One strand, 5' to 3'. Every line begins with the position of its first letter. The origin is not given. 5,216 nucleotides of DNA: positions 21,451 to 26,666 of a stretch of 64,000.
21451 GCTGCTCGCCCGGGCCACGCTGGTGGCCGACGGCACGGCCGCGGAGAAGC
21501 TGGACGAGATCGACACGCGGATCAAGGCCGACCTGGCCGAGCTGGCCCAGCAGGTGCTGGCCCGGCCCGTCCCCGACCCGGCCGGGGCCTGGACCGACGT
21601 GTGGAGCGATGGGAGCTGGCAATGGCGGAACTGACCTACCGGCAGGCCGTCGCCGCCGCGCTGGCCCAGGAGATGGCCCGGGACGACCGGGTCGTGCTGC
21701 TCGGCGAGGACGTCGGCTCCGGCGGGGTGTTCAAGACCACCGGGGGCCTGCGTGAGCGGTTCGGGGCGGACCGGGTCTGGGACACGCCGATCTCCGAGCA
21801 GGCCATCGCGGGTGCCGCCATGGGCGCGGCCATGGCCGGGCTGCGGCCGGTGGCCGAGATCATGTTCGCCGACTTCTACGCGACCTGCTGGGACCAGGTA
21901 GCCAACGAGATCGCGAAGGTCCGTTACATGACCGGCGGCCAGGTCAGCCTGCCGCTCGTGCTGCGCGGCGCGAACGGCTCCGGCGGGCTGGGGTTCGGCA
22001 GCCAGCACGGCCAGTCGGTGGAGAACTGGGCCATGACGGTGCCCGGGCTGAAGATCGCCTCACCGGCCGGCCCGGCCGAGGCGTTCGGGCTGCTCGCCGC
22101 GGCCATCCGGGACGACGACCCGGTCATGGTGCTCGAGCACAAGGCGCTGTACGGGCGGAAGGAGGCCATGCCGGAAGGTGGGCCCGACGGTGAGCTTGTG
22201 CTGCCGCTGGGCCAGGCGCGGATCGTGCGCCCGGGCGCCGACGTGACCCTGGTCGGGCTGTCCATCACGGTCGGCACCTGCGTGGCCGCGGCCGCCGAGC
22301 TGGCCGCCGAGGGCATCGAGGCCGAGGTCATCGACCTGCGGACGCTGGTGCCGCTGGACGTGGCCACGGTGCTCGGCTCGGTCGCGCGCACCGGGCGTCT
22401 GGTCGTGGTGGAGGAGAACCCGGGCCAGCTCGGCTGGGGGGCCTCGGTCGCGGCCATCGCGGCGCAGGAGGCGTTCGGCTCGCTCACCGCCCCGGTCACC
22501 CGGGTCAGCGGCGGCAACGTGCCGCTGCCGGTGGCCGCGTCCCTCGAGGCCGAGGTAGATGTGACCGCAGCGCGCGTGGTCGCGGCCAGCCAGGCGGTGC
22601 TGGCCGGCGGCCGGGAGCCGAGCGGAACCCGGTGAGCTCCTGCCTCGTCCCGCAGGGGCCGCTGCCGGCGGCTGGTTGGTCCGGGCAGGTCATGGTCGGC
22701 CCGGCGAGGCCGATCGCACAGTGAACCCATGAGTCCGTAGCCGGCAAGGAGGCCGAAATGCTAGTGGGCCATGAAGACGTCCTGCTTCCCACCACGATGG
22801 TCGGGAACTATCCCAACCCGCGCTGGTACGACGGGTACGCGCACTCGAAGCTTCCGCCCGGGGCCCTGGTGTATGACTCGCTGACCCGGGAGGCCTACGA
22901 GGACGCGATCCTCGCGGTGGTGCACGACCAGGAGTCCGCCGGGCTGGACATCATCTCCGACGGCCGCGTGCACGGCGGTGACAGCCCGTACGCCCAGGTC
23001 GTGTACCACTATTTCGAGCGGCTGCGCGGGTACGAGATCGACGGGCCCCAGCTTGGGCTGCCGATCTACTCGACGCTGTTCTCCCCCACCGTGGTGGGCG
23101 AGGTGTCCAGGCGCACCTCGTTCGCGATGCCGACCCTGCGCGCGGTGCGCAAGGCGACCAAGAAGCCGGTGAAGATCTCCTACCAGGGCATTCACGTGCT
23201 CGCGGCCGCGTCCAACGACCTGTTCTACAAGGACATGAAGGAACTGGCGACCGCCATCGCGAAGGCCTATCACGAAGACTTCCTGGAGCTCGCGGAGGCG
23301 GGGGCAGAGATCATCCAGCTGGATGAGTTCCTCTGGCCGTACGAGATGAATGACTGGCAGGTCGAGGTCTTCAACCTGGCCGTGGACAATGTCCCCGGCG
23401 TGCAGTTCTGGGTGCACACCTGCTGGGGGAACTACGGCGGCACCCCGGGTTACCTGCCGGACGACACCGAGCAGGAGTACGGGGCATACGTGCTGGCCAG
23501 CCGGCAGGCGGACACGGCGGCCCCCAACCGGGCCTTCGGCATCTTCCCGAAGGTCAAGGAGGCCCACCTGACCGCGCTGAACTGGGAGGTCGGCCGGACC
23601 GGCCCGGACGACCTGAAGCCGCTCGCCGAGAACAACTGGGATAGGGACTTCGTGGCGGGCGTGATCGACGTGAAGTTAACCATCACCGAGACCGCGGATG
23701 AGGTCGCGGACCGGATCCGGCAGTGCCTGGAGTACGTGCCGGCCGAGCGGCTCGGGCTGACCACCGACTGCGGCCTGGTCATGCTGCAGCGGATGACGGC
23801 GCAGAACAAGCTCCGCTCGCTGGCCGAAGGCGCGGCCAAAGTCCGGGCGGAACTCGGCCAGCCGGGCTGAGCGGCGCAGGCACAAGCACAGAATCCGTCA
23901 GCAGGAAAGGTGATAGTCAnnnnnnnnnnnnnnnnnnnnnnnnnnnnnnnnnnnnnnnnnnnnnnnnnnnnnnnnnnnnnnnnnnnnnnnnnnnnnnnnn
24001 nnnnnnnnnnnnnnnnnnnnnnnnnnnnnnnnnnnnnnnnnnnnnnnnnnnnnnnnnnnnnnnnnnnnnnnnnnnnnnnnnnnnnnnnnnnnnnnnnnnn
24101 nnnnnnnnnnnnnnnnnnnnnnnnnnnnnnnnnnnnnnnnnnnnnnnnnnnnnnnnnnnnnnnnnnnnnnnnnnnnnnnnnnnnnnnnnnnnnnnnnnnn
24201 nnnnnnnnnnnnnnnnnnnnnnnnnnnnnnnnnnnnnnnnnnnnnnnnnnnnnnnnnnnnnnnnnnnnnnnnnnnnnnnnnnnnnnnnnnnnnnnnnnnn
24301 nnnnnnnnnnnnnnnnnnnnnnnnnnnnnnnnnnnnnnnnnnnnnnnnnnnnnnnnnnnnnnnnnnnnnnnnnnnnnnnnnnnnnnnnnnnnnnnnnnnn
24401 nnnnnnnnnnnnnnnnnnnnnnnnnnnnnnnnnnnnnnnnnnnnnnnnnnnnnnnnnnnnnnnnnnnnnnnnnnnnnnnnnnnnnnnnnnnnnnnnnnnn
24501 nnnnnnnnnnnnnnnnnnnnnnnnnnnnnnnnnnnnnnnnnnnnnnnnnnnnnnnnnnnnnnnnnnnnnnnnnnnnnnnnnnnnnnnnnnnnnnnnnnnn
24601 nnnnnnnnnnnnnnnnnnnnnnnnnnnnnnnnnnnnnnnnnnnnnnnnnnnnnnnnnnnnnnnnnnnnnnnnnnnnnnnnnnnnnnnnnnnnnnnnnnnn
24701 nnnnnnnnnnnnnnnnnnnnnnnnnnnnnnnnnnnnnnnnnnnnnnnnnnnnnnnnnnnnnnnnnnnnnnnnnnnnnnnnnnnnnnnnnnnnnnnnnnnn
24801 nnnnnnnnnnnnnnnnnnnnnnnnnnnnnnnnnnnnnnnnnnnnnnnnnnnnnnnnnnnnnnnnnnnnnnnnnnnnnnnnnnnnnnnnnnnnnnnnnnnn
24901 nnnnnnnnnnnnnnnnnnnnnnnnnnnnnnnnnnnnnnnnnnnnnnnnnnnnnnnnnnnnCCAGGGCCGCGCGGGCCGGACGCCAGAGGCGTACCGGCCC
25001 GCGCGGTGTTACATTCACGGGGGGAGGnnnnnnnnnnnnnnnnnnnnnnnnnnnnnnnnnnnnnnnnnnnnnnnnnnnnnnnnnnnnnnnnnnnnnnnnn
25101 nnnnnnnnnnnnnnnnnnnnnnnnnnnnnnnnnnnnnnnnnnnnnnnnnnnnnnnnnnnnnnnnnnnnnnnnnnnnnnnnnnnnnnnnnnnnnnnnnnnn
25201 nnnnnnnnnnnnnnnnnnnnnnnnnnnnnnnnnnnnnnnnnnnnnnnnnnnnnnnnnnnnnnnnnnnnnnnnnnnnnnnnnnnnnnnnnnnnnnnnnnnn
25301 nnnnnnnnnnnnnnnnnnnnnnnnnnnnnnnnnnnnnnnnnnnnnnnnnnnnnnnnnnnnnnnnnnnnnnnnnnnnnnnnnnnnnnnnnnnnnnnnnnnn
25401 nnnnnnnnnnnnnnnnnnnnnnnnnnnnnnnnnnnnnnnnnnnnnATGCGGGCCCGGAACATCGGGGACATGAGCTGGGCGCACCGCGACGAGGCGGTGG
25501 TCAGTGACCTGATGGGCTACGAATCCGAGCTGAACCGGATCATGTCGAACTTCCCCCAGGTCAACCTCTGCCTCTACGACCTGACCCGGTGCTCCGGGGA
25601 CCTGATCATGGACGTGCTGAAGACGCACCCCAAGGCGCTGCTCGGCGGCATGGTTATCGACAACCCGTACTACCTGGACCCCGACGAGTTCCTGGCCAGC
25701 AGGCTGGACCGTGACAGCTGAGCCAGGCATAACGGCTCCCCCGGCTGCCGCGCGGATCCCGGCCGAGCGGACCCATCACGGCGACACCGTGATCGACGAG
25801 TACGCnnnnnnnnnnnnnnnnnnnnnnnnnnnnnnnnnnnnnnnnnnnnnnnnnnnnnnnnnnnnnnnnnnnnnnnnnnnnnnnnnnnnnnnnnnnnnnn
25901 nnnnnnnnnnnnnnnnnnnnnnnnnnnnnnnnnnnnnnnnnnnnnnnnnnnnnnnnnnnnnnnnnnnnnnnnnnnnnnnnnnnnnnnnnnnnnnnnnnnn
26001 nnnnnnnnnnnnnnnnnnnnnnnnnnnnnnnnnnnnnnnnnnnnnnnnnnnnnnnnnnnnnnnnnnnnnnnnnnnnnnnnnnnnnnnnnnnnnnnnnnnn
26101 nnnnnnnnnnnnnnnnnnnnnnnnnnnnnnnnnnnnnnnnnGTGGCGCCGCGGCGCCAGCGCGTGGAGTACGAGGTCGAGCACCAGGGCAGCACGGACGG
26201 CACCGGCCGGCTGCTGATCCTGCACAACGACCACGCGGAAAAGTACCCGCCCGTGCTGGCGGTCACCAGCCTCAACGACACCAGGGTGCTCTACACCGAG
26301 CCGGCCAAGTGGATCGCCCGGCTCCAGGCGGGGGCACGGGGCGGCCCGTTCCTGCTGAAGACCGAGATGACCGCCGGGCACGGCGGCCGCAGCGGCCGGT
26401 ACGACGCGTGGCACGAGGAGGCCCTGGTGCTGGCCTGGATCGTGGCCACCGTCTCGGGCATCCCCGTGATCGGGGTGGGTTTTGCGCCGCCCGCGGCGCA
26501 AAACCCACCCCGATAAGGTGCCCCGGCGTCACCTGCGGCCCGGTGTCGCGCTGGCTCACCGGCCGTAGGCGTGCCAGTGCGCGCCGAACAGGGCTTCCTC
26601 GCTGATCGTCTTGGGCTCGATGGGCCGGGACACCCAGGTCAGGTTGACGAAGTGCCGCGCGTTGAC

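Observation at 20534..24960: Orphan TPP-dependent E1 alpha/beta operon fused to a pair of MetE-fold alkyltransferases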

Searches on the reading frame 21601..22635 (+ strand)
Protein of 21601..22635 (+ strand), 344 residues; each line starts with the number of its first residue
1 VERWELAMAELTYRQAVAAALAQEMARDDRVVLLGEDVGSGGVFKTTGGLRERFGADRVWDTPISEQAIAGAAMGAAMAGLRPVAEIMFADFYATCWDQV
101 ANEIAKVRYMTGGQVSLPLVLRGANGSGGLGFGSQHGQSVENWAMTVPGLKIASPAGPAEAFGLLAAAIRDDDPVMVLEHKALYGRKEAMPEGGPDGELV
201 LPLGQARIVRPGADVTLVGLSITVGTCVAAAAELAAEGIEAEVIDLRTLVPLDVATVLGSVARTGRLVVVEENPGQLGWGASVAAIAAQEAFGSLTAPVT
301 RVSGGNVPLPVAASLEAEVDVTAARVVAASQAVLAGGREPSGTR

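Call 4: search_protein_families(library=pfam, proteins=[window:21601-22635:+], max_evalue=0.01)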
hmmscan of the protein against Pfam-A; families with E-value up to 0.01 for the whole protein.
window:21601-22635:+ (344 aa): 3 families
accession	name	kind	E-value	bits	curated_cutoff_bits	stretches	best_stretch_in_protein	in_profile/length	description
PF02779.29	Transket_pyr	-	1.1e-41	142.8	27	1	10-185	2-173/174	Transketolase, pyrimidine binding domain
PF02780.25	Transketolase_C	-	5.8e-34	117.1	25.9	1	204-326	1-124/124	Transketolase, C-terminal domain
PF09677.15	TrbI_Ftype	-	0.001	19.9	27.4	0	12-53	61-101/106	Type-F conjugative transfer system protein (TrbI_Ftype)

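Call 7: search_protein_families(library=ncbifam, proteins=[window:21622-22635:+], max_evalue=0.00001)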
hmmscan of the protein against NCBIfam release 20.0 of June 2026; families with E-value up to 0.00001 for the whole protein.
window:21622-22635:+ (337 aa): 7 families
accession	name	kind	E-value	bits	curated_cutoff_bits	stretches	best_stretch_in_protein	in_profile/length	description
NF008854.0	PRK11892.1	equivalog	2.1e-101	339.9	454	1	1-327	139-462/464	pyruvate dehydrogenase complex E1 component subunit beta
NF006667.0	PRK09212.1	subfamily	4.4e-100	334.8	321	1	1-327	1-323/327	pyruvate dehydrogenase complex E1 component subunit beta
NF004559.0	PRK05899.2-5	equivalog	1.1e-20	73.4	488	1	4-296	318-592/627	transketolase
TIGR00204.1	dxs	equivalog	2.4e-19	69.3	465.95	1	4-284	310-573/616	1-deoxy-D-xylulose-5-phosphate synthase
NF003933.0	PRK05444.2-2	equivalog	7.7e-13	47.8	395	1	13-284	302-561/606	1-deoxy-D-xylulose-5-phosphate synthase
NF008968.0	PRK12315.1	subfamily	1.7e-09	36.5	510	1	5-283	280-540/582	1-deoxy-D-xylulose-5-phosphate synthase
NF004556.0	PRK05899.2-2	equivalog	1.2e-06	27.1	575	1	196-285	510-598/639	transketolase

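Call 50: search_solved_structures(query=window:21622-22635:+, max_evalue=1e-40, show_alignments=1)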
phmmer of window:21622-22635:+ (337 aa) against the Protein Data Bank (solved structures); distinct sequences matched with E-value up to 1e-40: 12.
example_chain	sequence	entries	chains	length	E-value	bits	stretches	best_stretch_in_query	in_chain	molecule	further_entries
1um9_B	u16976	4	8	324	9.4e-79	268.2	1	1-307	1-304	2-oxo acid dehydrogenase beta subunit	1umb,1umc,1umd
1ik6_A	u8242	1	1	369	1.5e-76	261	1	8-326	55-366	pyruvate dehydrogenase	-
3duf_B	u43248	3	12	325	2.9e-75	256.7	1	1-306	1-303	Pyruvate dehydrogenase E1 component subunit beta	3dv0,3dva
6cer_B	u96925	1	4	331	5.2e-75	255.9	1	3-310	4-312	Pyruvate dehydrogenase E1 component subunit beta, mitochondrial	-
1ni4_B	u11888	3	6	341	5.8e-75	255.7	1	3-310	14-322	Pyruvate dehydrogenase E1 component: Beta subunit | Pyruvate dehydrogenase E1 component subunit beta | Pyruvate dehydrogenase E1 component subunit beta, mitocho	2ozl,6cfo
3exe_B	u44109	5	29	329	6e-75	255.7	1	3-310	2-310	Pyruvate dehydrogenase E1 component subunit beta, mitochondrial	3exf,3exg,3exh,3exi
1w85_B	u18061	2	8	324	1.1e-74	254.8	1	2-306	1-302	PYRUVATE DEHYDROGENASE E1 COMPONENT, BETA SUBUNIT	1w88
2bp7_B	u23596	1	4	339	6.5e-66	226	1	4-306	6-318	2-OXOISOVALERATE DEHYDROGENASE BETA SUBUNIT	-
1qs0_B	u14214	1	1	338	6.8e-66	225.9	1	4-306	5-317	2-OXOISOVALERATE DEHYDROGENASE BETA-SUBUNIT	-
1dtw_B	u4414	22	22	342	1.3e-60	208.5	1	6-303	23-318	BRANCHED-CHAIN ALPHA-KETO ACID DEHYDROGENASE BETA SUBUNIT | 2-OXOISOVALERATE DEHYDROGENASE BETA SUBUNIT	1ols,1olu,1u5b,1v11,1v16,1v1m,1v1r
2j9f_B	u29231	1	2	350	1.5e-60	208.4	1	6-303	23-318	2-OXOISOVALERATE DEHYDROGENASE BETA SUBUNIT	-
1olx_B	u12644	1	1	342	1.4e-59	205.2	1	6-303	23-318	2-OXOISOVALERATE DEHYDROGENASE BETA SUBUNIT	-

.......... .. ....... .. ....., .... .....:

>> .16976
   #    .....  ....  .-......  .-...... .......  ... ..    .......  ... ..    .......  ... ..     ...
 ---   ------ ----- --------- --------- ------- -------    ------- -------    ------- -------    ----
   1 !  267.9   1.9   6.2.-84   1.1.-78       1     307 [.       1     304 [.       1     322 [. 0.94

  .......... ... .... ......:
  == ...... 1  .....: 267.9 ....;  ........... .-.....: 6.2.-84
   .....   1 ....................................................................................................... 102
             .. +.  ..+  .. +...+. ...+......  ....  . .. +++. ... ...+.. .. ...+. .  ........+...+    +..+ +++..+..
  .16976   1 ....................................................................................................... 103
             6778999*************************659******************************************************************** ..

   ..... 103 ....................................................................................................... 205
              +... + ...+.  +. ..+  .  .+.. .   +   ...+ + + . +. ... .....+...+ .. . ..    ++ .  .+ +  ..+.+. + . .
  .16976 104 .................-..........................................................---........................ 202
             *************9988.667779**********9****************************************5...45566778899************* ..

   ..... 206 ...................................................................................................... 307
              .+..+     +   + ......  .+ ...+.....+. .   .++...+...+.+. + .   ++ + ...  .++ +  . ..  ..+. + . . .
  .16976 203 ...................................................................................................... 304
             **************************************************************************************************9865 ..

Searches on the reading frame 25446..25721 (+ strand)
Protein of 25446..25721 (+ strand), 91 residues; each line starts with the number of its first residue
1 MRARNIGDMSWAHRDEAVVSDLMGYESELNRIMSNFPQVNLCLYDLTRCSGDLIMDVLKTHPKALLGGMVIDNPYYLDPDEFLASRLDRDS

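Call 4: search_protein_families(library=pfam, proteins=[window:25446-25721:+], max_evalue=0.01)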
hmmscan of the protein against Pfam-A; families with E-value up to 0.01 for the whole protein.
window:25446-25721:+ (91 aa): 1 family
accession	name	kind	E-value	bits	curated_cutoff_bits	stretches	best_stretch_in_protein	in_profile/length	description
PF14417.12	MEDS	-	3.2e-16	60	29.8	1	3-62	102-161/161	MEDS: MEthanogen/methylotroph, DcmR Sensory domain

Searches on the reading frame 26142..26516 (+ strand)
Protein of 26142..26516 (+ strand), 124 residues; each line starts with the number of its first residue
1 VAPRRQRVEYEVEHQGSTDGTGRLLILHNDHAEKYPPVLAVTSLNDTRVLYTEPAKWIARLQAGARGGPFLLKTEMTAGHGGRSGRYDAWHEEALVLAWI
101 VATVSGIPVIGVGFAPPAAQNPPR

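Call 11: search_protein_families(library=pfam, proteins=[window:26142-26516:+], max_evalue=0.001)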
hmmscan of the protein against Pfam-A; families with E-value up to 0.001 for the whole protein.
window:26142-26516:+ (124 aa): 1 family
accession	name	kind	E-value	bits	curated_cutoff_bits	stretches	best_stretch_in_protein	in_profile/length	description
PF00326.27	Peptidase_S9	-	1.4e-15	57.8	22.6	1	30-103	139-209/213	Prolyl oligopeptidase family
